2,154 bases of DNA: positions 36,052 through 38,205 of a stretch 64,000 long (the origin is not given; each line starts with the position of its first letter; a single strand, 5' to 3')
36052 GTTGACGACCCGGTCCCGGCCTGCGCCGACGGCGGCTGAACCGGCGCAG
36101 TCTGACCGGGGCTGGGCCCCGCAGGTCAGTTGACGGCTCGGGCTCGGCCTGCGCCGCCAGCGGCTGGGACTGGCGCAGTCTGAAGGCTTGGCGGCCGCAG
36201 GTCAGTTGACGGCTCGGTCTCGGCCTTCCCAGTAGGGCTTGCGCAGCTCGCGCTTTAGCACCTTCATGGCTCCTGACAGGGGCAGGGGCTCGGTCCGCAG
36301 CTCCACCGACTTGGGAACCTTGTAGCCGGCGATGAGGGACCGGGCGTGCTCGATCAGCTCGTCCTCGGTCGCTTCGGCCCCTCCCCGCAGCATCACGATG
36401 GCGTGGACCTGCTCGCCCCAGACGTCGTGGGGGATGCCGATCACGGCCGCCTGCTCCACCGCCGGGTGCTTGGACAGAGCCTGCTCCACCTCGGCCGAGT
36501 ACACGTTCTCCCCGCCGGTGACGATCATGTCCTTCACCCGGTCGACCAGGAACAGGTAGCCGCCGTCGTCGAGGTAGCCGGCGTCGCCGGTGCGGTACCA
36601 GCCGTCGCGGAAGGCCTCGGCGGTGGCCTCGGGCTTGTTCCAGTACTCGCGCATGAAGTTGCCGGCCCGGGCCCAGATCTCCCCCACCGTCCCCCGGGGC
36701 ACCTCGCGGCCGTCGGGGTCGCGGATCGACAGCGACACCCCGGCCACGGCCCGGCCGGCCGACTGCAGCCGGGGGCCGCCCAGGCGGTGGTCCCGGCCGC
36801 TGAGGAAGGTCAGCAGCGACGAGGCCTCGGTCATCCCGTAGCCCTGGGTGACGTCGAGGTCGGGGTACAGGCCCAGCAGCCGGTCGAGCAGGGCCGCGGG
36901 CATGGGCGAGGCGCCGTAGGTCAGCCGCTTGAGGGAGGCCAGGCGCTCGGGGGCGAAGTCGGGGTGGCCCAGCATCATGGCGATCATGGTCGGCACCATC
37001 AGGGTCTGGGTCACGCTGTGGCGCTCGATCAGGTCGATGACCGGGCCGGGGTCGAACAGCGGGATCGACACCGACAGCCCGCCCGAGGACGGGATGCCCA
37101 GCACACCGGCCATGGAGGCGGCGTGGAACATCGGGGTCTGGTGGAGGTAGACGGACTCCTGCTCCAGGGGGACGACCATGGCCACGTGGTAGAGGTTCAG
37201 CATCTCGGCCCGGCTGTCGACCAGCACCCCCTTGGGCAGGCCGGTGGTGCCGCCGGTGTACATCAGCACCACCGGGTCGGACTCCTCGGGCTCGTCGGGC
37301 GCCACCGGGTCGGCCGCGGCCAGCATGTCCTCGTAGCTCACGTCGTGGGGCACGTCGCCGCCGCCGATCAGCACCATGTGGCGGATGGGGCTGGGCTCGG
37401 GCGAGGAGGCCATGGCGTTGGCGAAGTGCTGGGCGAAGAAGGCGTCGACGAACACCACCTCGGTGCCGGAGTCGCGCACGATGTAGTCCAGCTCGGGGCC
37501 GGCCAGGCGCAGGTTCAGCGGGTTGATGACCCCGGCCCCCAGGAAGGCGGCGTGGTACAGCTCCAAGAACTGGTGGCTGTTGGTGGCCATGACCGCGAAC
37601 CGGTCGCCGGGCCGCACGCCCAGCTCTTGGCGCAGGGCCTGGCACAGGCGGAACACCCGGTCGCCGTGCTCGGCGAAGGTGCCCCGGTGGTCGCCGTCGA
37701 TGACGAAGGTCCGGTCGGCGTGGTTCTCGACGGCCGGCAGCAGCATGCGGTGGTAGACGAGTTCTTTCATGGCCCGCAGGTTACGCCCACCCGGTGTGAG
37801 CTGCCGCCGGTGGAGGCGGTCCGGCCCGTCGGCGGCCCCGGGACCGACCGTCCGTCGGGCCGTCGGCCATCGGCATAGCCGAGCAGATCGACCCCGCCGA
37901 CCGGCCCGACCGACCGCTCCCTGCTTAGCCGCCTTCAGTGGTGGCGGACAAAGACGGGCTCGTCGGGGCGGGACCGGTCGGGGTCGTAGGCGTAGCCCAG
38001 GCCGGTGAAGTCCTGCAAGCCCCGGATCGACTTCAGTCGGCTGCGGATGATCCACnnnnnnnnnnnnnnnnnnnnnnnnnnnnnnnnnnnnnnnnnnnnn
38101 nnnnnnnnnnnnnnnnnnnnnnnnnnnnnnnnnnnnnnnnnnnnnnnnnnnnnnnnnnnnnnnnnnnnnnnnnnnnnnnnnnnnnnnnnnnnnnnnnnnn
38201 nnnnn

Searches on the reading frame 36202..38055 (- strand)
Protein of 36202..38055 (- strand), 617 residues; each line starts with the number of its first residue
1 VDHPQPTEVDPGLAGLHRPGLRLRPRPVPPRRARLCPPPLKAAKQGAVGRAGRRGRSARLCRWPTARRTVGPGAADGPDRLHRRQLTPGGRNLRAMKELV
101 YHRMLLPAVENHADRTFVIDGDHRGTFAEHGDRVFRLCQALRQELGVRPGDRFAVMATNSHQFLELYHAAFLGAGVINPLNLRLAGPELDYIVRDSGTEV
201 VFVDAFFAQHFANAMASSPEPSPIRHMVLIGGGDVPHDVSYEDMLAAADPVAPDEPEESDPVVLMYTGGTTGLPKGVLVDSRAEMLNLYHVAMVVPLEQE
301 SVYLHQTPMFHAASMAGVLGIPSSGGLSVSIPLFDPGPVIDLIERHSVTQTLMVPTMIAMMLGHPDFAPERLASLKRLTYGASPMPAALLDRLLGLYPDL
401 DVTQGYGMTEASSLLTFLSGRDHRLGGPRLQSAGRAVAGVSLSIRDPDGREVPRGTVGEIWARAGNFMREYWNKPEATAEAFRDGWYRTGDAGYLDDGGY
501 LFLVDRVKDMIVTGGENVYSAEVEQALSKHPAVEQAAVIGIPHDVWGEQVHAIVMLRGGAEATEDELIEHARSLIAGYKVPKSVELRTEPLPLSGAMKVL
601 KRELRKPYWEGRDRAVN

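Call 10: search_protein_families(library=pfam, proteins=[window:36202-38055:-])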
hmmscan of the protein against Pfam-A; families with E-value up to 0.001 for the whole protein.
window:36202-38055:- (617 aa): 2 families
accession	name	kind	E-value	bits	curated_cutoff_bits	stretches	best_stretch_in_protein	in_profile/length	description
PF00501.34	AMP-binding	-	5e-74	249.8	29.9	1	109-472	5-384/384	AMP-binding enzyme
PF13193.12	AMP-binding_C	-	3.9e-18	66.6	24.5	1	522-595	1-73/76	AMP-binding enzyme C-terminal domain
